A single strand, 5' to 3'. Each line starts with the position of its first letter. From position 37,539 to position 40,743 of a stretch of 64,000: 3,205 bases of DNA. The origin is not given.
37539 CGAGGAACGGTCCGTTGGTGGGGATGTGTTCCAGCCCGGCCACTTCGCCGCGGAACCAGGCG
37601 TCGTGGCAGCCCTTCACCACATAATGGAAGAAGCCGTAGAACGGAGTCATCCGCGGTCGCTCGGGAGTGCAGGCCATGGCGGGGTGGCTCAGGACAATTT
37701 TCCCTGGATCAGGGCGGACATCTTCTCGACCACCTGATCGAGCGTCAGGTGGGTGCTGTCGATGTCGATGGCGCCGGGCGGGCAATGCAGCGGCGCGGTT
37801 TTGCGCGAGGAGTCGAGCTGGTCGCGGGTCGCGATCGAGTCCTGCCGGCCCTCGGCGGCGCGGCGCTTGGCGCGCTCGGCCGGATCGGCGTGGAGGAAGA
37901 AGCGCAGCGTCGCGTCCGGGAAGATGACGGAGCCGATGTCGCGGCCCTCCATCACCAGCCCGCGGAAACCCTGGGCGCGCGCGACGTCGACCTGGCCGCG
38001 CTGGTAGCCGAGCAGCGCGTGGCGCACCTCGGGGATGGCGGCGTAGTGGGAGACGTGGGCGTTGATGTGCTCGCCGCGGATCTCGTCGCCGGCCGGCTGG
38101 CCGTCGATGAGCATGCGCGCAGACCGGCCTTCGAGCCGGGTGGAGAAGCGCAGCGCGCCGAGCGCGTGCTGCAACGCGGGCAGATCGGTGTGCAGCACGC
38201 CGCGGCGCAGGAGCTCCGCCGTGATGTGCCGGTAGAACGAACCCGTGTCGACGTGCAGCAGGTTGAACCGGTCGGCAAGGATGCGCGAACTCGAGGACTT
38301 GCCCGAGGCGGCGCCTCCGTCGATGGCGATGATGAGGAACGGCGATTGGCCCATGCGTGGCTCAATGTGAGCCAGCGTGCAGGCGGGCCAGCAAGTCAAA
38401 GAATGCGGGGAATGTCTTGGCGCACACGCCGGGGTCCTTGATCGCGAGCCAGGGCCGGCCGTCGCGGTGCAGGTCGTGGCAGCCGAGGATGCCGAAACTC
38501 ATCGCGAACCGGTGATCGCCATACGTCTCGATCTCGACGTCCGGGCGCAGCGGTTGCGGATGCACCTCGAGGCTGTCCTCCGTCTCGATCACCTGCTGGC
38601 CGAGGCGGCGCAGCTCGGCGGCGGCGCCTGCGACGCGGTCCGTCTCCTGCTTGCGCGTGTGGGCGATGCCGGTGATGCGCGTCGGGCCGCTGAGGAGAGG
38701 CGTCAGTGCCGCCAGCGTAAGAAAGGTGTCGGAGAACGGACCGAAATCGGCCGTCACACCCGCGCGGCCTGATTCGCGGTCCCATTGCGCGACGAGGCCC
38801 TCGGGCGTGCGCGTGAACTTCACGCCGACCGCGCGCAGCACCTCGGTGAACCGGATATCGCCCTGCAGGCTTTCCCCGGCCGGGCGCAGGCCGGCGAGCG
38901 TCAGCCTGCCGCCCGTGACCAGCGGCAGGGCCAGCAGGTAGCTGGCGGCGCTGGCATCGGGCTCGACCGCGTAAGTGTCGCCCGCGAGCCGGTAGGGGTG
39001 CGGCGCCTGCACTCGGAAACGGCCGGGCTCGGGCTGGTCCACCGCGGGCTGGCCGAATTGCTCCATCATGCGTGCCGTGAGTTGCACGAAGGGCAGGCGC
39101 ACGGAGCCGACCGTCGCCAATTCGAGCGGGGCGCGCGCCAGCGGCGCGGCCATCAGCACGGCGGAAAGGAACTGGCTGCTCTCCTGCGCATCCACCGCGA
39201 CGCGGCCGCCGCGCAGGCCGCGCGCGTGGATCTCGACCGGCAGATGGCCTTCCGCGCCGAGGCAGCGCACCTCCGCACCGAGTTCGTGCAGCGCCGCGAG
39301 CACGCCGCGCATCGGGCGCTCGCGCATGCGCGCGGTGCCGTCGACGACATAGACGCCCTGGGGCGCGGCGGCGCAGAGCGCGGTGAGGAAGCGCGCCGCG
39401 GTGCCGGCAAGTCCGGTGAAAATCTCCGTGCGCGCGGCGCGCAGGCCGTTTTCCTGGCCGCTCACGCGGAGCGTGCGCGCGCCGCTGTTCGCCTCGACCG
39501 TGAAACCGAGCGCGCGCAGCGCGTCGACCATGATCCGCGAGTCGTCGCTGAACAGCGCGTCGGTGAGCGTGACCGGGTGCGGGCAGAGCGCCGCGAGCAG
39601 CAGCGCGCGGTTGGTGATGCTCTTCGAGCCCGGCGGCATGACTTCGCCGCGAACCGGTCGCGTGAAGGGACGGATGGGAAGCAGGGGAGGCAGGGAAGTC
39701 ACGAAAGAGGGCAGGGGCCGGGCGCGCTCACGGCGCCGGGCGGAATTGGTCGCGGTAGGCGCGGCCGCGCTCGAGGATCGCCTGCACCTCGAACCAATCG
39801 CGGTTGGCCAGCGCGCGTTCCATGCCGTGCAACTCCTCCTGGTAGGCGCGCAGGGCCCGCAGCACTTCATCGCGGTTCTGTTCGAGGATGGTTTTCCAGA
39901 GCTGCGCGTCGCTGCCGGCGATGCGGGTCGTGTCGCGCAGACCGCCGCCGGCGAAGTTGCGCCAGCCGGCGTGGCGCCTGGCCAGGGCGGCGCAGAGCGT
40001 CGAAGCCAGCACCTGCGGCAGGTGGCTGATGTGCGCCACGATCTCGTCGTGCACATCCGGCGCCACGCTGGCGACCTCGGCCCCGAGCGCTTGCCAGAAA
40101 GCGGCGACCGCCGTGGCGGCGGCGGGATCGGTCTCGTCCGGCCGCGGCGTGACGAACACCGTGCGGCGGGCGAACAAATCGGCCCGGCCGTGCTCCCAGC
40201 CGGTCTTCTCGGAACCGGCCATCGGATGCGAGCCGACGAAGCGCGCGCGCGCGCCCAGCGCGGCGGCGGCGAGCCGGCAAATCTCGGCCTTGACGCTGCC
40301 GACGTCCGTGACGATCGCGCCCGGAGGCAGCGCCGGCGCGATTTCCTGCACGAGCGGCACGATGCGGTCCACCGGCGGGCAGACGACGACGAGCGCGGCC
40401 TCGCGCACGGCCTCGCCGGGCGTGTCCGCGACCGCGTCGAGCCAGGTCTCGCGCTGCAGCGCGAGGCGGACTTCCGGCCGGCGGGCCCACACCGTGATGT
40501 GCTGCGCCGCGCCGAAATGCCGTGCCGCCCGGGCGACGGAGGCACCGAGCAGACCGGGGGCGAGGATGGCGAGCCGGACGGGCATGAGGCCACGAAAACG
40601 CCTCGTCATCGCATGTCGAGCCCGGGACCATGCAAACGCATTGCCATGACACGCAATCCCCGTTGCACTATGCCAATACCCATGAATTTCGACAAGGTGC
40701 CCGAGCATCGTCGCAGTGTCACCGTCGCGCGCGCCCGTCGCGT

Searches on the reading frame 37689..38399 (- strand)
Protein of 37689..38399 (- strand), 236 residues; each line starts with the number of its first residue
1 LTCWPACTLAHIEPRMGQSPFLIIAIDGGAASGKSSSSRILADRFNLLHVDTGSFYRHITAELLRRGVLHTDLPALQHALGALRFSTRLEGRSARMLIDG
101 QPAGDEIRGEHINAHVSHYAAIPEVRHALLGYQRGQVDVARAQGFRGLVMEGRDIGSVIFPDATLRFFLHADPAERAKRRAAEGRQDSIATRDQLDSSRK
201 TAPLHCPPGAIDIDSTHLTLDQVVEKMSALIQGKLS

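Call 29: search_protein_families(library=pfam, proteins=[window:37689-38399:-], max_evalue=0.001)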
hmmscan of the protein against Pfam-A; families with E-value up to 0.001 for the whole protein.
window:37689-38399:- (236 aa): 1 family
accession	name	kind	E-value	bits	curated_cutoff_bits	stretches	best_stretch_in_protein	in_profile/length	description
PF02224.24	Cytidylate_kin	-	6.2e-49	167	26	1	24-231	1-209/211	Cytidylate kinase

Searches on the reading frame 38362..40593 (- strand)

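Call 29: search_protein_families(library=pfam, proteins=[window:38362-40593:-], max_evalue=0.001)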
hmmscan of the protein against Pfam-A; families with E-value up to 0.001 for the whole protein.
window:38362-40593:- (743 aa): 1 family
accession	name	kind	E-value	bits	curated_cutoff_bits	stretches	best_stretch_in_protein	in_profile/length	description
PF00275.25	EPSP_synthase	-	2.6e-87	293.7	22.8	1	312-734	5-416/417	EPSP synthase (3-phosphoshikimate 1-carboxyvinyltransferase)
